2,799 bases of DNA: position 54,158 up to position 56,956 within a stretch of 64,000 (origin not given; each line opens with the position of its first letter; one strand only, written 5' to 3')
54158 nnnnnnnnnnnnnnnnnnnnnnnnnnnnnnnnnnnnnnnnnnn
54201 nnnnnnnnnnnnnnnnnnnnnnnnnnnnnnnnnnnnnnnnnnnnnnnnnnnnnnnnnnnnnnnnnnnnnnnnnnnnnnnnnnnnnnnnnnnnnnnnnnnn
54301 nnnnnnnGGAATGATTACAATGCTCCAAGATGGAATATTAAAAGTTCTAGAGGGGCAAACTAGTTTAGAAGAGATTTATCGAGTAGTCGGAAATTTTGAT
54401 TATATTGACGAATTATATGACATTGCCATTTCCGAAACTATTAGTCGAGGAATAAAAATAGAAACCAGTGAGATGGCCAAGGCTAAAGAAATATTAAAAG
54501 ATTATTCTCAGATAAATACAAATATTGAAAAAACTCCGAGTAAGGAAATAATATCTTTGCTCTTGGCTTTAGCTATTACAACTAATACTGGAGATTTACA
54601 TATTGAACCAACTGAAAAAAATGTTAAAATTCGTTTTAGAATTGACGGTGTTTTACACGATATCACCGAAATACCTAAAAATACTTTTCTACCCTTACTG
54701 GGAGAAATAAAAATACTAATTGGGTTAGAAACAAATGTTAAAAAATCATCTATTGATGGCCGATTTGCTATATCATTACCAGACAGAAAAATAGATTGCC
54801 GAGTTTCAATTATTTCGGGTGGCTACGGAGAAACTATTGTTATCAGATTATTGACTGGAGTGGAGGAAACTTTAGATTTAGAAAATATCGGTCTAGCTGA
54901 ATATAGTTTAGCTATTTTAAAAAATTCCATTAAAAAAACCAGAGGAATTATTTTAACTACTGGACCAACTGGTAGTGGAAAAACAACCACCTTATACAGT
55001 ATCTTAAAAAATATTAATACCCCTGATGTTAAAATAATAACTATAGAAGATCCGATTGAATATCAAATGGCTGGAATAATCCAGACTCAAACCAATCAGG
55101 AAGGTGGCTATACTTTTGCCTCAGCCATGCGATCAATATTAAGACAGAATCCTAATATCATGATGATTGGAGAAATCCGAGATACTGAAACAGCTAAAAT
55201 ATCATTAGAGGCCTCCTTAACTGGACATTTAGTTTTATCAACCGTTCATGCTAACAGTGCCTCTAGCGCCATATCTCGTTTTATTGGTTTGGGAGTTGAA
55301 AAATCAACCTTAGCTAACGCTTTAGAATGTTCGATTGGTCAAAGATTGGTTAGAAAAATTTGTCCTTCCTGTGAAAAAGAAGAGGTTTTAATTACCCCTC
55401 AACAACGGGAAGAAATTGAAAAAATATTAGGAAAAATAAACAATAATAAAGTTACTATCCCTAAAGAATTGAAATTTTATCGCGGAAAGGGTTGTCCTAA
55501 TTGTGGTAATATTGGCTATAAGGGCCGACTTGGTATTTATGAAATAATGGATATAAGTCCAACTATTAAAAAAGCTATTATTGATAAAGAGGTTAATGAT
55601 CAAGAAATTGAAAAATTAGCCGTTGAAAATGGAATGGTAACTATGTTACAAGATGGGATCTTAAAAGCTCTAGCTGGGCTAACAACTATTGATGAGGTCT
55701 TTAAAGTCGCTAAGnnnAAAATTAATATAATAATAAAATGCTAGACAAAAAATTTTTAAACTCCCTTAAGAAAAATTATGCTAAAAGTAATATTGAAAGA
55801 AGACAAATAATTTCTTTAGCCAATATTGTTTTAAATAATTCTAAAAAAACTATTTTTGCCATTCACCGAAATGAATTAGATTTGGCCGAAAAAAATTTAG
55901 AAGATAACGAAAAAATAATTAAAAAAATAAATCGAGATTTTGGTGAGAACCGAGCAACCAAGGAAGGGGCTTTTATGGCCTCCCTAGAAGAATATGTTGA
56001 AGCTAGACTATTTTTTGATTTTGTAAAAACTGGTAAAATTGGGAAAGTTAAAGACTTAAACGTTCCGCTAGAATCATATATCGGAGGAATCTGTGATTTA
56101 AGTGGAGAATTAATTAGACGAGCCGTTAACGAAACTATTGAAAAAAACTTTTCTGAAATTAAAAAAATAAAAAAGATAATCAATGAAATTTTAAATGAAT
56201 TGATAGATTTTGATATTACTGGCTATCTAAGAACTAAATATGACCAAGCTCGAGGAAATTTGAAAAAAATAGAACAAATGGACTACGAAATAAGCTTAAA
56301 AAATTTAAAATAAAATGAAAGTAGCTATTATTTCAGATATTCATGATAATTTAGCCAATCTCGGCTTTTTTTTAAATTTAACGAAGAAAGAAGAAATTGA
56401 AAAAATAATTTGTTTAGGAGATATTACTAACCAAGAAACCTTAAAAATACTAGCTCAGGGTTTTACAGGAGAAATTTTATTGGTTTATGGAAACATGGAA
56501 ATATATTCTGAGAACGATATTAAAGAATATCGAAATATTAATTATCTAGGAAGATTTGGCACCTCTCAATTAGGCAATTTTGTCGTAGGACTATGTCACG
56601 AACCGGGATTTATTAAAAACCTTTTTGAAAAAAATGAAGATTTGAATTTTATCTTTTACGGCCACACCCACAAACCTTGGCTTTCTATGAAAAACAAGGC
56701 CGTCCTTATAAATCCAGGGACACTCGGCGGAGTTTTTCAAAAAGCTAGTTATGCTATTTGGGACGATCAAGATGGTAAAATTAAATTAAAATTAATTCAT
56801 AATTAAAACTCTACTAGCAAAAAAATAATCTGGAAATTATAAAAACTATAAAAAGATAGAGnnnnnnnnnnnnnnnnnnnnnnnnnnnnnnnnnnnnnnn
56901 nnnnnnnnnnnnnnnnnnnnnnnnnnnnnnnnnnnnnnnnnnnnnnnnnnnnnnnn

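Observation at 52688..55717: Covalently duplicated PilB/GspE secretion ATPase (two complete motor modules in one polypeptide)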

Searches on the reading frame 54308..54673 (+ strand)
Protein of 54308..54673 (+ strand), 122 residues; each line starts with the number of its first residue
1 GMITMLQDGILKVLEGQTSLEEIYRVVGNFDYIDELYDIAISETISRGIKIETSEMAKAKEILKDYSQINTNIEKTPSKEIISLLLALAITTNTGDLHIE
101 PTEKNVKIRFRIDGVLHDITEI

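Call 43: find_related_loci(query=A2, collection=genome_contigs, flank=10000)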
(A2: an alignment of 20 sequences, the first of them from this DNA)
Query A2 (122 aa) in genome_contigs; peptide patterns used: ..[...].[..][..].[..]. (x = any residue, [..] = any of these).
599 stretches matched a pattern (row limit reached: there are more); 550 encode a relative of the query (tblastn E <= 1e-3); the best 80 are kept; 80 distinct loci.
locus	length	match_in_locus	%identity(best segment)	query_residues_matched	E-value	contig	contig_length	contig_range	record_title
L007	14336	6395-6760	68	1-122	1e-53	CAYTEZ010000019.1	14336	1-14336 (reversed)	MAG TPA_asm: uncultured Gammaproteobacteria bacterium isolate SRP170004_co1_41 genome assembly, contig: NODE_6658_length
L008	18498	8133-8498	65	1-122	2e-52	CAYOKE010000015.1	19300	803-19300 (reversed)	MAG TPA_asm: uncultured Gammaproteobacteria bacterium isolate SRP263991_co1_502 genome assembly, contig: NODE_4061_lengt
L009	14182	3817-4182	63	1-122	7e-52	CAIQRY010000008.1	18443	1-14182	uncultured bacterium isolate AM-lipid-02-D9_bin-0787 genome assembly, contig: bin-0787:08/68, whole genome shotgun seque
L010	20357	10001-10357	65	1-119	4e-51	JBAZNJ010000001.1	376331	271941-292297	MAG: Patescibacteria group bacterium isolate SO_2017_LW4_64 scaffold_72_c1_LW137-91_2017, whole genome shotgun sequence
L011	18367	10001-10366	63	1-122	1e-50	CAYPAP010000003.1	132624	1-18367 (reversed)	MAG TPA_asm: uncultured Gammaproteobacteria bacterium isolate SRP241326_co2_355 genome assembly, contig: NODE_207_length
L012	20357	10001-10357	65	1-119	1e-50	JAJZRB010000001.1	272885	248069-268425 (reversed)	MAG: bacterium isolate SKS1.bin72 NODE_26_length_272885_cov_4.865577, whole genome shotgun sequence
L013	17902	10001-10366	64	1-122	1e-50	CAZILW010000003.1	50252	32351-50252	MAG TPA_asm: uncultured Gammaproteobacteria bacterium isolate SRP241326_co1_352 genome assembly, contig: NODE_1138_lengt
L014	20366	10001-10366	63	1-122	2e-50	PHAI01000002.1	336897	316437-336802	MAG: Candidatus Falkowbacteria bacterium HGW-Falkowbacteria-1 08E140C01_scaffold_54, whole genome shotgun sequence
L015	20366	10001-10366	61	1-122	2e-50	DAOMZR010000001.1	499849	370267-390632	MAG TPA_asm: bacterium isolate AMR_MDS_3994 NODE_1_length_499849_cov_113.060813, whole genome shotgun sequence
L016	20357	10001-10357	63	1-119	5e-50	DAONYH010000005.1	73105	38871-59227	MAG TPA_asm: bacterium isolate AMR_MDS_4127 NODE_423_length_73105_cov_17.169035, whole genome shotgun sequence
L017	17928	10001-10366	61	1-122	9e-50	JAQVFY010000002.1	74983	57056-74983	MAG: Patescibacteria group bacterium isolate STE_17 NODE_532_length_74983_cov_4.624198_Sandtown_E, whole genome shotgun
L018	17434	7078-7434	61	1-119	9e-50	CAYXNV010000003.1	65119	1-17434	MAG TPA_asm: uncultured Gammaproteobacteria bacterium isolate SRP167671_co1_111 genome assembly, contig: NODE_451_length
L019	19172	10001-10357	62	1-119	8e-50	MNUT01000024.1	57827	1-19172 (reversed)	MAG: Candidatus Falkowbacteria bacterium CG1_02_37_21 cg1_0.2_scaffold_237_c, whole genome shotgun sequence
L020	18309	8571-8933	62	1-122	1e-49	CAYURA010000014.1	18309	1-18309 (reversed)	MAG TPA_asm: uncultured Gammaproteobacteria bacterium isolate SRP192927_co2_129 genome assembly, contig: NODE_4841_lengt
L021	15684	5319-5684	61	1-122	2e-49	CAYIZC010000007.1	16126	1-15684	MAG TPA_asm: uncultured Gammaproteobacteria bacterium isolate ERP122455_co1_170 genome assembly, contig: NODE_713_length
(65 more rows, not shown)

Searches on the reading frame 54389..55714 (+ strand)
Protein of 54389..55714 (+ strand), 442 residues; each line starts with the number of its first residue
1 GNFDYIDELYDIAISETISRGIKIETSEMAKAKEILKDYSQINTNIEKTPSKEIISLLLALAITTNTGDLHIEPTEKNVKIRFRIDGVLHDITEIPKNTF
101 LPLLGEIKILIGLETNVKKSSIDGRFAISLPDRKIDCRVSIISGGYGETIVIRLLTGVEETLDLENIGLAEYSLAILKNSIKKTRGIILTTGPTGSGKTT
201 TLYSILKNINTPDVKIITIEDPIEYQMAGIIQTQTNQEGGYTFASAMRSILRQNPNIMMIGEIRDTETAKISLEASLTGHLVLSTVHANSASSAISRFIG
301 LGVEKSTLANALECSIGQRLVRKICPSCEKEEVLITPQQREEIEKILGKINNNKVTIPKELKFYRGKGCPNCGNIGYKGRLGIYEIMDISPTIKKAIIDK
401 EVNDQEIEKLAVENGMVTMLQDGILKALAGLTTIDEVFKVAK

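Call 74: search_protein_families(library=ncbifam, proteins=[window:54389-55714:+], max_evalue=1e-20)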
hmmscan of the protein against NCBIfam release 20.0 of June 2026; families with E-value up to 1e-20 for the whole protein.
window:54389-55714:+ (442 aa): 8 families
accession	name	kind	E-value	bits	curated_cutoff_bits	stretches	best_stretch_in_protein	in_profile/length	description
TIGR02533.1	type_II_gspE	equivalog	1.4e-128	429.6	630.25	1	8-440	64-485/486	type II secretion system ATPase GspE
TIGR02538.1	type_IV_pilB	equivalog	1.3e-118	397.1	675.65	1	24-441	154-562/564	type IV-A pilus assembly ATPase PilB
NF007755.0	PRK10436.1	equivalog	1.5e-111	373.3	617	1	28-440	62-458/465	type II secretion system protein GspE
NF053534.1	T4PilAsmATPsTfpB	equivalog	1.9e-105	353.4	850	1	5-441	155-582/584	type IV pilus assembly ATPase TfpB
NF041000.1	ATPase_ComGA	equivalog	2.6e-71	239.8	300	1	58-322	3-266/267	competence type IV pilus ATPase ComGA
TIGR01420.1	pilT_fam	subfamily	7.2e-49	166.8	319.1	1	57-335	4-284/343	PilT/PilU family type 4a pilus ATPase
TIGR02525.1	plasmid_TraJ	equivalog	7.2e-27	94.3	368.3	1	177-301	141-272/372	plasmid transfer ATPase TraJ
TIGR02524.1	dot_icm_DotB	equivalog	3.5e-22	79.1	463.3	1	177-357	126-319/358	Dot/Icm type IV secretion system ATPase DotB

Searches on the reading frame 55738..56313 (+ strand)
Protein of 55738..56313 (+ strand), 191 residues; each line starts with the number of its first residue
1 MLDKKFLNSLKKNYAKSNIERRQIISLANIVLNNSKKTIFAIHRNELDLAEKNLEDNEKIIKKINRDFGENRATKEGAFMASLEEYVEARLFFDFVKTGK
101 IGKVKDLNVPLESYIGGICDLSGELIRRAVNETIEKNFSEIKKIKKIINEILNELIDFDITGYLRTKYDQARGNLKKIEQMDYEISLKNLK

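Call 10: search_protein_families(library=pfam, proteins=[window:55738-56313:+], max_evalue=0.001)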
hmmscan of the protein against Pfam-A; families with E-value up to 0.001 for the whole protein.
window:55738-56313:+ (191 aa): 1 family
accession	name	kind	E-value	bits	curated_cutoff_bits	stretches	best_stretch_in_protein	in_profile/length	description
PF01997.21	Translin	-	4.5e-20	72.9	25.9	1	21-188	3-204/205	Translin family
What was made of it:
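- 55738..56313 (+): Translin-family protein (191 aa), the conserved downstream neighbour (20-nt gap). Pfam PF01997, E 4.5e-20 (call 10).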

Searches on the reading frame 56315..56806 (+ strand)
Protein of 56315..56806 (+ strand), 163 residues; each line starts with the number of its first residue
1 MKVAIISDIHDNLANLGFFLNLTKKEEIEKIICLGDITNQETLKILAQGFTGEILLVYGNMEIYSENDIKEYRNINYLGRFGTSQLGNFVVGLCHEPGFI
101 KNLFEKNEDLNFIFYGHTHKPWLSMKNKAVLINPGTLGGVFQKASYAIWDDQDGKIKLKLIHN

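Call 10: search_protein_families(library=pfam, proteins=[window:56315-56806:+], max_evalue=0.001)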
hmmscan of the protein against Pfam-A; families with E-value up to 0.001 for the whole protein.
window:56315-56806:+ (163 aa): 2 families
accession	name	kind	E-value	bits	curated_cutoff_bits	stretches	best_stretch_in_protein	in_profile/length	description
PF12850.12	Metallophos_2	-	5e-25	88.8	27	1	1-150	1-150/154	Calcineurin-like phosphoesterase superfamily domain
PF00149.33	Metallophos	-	1.3e-10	42.5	21.5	1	1-78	1-86/191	Calcineurin-like phosphoesterase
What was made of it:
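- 56315..56806 (+): Metallophosphoesterase (Metallophos_2, 163 aa), the last gene of the co-directional unit. Pfam (call 10).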
